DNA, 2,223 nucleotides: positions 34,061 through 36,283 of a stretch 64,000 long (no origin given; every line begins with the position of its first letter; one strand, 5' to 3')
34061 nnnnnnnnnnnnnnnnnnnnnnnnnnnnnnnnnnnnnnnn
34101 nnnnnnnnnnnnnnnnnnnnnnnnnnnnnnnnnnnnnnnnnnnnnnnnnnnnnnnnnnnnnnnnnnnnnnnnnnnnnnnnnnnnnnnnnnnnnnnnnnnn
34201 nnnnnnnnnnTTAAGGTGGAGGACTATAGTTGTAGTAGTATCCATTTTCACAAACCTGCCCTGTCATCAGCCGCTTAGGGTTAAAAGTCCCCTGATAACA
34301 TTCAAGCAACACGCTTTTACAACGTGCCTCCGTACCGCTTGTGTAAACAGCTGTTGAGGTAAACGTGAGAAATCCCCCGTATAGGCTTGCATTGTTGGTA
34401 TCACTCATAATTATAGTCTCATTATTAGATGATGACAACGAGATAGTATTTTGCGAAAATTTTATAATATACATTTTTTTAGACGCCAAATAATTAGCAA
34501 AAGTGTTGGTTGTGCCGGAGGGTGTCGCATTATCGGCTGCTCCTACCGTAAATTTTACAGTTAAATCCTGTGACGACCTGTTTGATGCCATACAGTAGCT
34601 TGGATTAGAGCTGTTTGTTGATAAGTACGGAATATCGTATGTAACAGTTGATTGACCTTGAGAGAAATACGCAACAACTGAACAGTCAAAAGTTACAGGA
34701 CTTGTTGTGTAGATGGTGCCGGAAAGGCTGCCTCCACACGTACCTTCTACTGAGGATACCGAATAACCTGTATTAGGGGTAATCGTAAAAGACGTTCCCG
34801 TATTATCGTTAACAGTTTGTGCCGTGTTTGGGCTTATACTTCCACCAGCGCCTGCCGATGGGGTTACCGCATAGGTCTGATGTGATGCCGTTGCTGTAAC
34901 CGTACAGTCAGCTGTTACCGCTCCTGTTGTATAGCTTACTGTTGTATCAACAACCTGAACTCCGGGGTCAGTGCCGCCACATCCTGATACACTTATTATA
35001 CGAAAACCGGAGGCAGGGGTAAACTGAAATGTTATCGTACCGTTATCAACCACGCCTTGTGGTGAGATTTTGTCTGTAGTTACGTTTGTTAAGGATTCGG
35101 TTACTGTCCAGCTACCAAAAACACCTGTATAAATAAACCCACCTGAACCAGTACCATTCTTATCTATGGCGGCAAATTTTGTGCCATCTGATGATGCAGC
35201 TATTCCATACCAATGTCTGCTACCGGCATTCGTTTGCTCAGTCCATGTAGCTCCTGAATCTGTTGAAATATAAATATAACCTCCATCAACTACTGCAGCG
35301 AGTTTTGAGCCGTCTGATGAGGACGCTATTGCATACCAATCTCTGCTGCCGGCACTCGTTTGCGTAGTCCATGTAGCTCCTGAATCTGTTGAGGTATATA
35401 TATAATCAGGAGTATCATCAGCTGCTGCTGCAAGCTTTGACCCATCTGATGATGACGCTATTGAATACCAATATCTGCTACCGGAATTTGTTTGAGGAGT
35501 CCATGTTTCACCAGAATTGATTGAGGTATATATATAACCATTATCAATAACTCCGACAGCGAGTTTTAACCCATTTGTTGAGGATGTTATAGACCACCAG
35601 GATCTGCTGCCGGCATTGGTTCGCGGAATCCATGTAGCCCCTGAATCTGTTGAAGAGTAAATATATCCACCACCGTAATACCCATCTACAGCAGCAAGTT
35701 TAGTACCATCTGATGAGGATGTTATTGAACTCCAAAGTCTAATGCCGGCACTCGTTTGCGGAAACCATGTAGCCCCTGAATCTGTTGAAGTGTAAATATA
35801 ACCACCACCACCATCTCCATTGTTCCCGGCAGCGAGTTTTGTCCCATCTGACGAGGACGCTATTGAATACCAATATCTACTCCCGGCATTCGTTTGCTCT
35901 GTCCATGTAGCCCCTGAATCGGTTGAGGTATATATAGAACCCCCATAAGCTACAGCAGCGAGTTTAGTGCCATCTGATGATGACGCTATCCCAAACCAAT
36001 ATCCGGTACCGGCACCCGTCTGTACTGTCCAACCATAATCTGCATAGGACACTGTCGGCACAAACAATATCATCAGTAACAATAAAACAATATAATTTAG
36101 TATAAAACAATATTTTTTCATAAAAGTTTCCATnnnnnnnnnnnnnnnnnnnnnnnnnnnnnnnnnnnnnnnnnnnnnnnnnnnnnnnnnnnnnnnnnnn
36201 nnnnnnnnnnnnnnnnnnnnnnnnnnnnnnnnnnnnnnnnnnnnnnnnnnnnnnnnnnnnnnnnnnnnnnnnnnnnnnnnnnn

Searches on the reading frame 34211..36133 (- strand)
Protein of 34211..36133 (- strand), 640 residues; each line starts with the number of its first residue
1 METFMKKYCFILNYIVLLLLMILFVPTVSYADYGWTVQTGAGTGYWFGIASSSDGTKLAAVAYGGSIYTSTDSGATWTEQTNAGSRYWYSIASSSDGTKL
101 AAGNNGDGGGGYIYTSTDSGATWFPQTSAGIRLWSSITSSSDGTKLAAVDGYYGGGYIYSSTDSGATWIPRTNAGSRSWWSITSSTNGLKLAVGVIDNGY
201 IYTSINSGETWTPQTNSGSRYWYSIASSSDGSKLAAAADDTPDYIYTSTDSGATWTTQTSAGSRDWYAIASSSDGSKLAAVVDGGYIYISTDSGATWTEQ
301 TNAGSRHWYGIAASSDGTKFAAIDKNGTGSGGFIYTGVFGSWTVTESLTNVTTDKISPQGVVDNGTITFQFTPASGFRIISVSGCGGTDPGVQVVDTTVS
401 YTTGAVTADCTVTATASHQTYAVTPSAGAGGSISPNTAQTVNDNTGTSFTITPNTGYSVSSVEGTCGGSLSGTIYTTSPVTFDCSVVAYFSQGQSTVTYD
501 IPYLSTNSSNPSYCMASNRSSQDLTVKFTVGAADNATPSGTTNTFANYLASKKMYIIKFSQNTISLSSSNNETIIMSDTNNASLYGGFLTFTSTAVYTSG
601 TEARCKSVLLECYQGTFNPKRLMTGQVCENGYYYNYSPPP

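Call 43: search_protein_families(library=pfam, max_evalue=0.00001, proteins=[window:34211-36133:-])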
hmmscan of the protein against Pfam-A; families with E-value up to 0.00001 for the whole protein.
window:34211-36133:- (640 aa): 1 family
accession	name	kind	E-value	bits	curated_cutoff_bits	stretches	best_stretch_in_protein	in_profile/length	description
PF15902.12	Sortilin-Vps10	-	1.9e-08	34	33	0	245-301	3-61/446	Sortilin, neurotensin receptor 3,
